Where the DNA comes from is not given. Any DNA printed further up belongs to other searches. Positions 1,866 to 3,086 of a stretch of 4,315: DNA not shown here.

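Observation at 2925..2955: Endonuclease and methyltransferase genes converge with abutting stop codons inside a 12-bp AT palindrome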

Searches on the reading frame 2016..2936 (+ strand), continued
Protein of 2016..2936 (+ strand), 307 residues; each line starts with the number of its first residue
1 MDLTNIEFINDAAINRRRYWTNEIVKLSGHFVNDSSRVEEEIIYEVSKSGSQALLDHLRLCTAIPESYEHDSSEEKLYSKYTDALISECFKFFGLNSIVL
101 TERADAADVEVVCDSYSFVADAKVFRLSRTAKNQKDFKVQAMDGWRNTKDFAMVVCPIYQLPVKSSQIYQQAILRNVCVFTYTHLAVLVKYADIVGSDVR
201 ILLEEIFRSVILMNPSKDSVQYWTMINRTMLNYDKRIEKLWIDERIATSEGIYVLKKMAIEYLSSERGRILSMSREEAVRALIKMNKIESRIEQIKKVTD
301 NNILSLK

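Call 55: search_protein_families(proteins=[window:2016-2936:+], library=ncbifam, max_evalue=0.01)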
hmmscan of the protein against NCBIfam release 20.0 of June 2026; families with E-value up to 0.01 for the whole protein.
window:2016-2936:+ (307 aa): 0 families
